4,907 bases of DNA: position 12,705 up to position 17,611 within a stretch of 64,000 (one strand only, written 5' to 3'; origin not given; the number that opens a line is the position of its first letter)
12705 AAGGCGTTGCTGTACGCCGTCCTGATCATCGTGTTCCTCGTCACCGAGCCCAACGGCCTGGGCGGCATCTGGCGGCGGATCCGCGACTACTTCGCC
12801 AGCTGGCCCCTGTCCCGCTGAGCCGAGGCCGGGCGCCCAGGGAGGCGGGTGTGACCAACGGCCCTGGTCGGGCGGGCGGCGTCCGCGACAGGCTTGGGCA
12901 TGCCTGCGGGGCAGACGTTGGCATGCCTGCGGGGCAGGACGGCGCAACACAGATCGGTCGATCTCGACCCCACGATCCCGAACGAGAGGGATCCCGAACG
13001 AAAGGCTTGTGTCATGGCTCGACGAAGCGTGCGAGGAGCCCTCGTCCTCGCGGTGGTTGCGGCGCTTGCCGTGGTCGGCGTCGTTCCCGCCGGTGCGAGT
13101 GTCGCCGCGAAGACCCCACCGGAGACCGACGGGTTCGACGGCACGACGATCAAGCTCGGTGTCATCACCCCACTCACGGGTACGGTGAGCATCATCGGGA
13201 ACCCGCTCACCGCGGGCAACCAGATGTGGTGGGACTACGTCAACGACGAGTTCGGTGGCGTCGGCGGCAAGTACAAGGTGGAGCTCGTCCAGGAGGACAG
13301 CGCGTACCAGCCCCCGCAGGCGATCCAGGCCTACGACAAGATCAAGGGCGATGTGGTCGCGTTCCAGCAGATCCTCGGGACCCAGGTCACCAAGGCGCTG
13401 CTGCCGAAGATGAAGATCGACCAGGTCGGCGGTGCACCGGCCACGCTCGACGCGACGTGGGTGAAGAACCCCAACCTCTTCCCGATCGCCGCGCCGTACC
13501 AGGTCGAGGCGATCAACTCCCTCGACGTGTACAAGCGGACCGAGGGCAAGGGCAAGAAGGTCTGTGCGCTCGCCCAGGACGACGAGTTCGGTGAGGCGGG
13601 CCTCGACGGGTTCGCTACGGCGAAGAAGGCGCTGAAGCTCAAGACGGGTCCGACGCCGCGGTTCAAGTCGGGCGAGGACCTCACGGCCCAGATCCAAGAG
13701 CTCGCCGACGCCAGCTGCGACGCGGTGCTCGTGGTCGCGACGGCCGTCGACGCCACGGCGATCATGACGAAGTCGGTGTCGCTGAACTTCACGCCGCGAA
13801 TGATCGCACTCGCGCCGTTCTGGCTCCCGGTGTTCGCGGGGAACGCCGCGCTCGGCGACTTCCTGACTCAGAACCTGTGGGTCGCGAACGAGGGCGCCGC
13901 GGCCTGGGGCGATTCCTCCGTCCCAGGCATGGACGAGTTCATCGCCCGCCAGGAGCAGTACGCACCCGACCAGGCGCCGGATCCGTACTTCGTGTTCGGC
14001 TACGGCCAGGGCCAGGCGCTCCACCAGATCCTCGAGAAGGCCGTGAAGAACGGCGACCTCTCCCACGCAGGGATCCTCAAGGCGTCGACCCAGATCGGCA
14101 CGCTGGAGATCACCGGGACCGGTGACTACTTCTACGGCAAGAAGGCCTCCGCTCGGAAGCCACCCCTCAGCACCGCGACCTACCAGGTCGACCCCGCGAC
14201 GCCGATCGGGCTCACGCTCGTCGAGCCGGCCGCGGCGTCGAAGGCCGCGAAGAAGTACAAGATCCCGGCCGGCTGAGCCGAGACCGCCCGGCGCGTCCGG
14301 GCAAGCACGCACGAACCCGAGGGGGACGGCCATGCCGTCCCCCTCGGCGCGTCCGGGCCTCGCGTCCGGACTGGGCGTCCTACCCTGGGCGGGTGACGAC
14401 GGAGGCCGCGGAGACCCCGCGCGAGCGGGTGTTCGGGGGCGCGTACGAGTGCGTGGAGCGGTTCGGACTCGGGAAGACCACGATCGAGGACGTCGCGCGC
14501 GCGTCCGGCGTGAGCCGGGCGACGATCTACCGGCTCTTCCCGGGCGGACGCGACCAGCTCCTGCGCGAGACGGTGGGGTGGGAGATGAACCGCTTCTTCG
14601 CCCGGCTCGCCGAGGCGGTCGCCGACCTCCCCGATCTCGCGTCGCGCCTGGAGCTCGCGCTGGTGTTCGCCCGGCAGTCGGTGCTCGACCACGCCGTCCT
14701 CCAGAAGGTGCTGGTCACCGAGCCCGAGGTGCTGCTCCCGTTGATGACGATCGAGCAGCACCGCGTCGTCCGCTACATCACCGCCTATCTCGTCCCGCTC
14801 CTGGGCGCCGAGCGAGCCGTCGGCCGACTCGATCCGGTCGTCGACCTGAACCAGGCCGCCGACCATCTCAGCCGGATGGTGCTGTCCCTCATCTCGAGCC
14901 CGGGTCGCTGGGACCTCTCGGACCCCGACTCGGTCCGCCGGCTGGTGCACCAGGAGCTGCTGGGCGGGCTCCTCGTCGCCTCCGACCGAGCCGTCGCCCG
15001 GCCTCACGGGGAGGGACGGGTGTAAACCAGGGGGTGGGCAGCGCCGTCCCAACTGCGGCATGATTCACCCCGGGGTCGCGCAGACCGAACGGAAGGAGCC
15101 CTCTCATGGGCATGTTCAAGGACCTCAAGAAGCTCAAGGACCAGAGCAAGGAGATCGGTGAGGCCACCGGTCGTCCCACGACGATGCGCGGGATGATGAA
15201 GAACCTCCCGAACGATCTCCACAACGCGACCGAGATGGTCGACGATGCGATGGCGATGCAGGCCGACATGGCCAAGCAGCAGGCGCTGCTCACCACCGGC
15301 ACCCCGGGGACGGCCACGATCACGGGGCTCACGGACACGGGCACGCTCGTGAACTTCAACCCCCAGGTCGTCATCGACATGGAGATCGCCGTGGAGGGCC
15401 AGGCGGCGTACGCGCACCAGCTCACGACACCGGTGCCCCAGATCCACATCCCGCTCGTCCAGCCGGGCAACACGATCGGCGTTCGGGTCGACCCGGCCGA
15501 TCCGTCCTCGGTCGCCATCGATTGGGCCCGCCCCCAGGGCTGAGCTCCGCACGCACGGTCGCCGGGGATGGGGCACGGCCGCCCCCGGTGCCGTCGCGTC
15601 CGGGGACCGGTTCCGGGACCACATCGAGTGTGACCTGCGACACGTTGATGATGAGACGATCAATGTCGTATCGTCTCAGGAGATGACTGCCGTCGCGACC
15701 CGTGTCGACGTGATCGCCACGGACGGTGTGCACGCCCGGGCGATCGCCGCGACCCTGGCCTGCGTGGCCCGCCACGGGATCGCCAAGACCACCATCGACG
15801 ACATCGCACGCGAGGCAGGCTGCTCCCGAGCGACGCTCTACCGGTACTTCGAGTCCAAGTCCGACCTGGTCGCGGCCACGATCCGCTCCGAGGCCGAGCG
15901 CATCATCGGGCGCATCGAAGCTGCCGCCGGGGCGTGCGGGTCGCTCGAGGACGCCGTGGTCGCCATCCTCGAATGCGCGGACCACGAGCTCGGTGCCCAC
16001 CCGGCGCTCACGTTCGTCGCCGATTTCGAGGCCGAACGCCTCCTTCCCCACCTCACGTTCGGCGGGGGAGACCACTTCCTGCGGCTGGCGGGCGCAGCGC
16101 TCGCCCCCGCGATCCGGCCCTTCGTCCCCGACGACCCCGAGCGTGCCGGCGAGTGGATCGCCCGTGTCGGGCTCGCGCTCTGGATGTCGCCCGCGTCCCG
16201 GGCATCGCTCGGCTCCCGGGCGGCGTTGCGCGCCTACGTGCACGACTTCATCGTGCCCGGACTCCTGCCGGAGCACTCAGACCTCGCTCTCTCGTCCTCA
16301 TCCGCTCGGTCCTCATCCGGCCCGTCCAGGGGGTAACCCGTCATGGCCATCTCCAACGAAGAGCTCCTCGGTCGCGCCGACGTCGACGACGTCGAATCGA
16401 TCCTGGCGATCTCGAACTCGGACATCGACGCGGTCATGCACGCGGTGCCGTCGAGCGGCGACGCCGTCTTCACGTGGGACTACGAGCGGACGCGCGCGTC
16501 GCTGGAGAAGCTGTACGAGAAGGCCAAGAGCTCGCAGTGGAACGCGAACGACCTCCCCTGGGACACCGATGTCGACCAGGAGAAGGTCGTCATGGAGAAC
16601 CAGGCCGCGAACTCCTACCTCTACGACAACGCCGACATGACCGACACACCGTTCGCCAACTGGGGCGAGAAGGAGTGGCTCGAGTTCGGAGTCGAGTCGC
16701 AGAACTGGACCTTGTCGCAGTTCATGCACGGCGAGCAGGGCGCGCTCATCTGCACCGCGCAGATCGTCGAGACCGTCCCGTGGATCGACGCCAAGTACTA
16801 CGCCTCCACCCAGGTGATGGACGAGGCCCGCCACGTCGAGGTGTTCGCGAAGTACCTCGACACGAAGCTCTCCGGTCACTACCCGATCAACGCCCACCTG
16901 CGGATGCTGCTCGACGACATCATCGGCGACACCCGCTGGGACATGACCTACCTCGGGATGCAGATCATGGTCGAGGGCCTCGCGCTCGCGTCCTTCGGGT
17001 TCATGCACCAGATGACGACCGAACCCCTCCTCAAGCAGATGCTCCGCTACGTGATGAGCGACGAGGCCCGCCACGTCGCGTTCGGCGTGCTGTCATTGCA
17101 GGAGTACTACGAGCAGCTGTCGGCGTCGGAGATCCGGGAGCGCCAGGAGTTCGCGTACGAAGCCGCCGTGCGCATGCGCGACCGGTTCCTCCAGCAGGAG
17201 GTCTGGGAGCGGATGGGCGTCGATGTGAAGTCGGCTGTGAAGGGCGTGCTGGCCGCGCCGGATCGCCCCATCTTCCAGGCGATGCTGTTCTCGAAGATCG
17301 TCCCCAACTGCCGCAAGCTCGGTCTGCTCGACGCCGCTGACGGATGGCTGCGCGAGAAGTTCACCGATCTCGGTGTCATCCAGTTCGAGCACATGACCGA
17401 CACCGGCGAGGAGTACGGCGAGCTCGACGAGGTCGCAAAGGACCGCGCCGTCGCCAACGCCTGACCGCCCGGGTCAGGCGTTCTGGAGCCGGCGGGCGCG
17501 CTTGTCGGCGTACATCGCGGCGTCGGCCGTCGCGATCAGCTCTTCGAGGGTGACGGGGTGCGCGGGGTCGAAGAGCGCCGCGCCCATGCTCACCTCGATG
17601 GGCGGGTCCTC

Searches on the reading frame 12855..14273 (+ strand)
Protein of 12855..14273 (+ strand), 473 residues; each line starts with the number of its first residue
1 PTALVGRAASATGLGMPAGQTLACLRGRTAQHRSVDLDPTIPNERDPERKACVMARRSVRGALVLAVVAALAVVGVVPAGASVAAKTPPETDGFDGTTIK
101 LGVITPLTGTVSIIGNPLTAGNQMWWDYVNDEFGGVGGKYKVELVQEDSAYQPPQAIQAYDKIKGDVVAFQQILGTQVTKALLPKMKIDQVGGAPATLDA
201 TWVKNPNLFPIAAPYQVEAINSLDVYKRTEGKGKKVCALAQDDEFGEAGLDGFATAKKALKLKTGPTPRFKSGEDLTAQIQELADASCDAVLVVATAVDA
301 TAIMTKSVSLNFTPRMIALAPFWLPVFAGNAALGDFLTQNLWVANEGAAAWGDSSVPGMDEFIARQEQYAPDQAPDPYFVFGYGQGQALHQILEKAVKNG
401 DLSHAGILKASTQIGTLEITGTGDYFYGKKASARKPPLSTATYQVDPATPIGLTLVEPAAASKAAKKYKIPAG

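Call 17: search_protein_families(library=pfam, proteins=[window:12855-14273:+], max_evalue=0.00001)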
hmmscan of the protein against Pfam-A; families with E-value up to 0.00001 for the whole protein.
window:12855-14273:+ (473 aa): 1 family
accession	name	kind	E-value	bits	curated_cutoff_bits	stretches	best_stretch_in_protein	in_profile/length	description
PF13458.12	Peripla_BP_6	-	1.7e-35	123.8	31.7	1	98-425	1-320/343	Periplasmic binding protein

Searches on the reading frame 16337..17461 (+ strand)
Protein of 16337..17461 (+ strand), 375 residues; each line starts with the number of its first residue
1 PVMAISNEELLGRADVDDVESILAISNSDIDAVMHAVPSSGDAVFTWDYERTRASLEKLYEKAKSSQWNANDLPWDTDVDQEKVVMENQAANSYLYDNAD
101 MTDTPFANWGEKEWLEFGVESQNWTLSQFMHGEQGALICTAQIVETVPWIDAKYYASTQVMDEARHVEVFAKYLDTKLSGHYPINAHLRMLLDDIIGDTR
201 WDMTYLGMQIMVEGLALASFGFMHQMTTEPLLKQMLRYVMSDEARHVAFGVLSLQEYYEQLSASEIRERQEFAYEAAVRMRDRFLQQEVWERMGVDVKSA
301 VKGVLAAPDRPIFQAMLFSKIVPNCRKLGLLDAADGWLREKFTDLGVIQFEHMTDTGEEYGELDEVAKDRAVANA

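Call 17: search_protein_families(library=pfam, proteins=[window:16337-17461:+], max_evalue=0.00001)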
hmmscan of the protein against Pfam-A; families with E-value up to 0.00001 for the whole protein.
window:16337-17461:+ (375 aa): 1 family
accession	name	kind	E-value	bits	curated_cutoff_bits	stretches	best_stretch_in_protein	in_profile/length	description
PF11583.14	AurF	-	7.7e-08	32.3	29.6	1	153-329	104-282/282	P-aminobenzoate N-oxygenase AurF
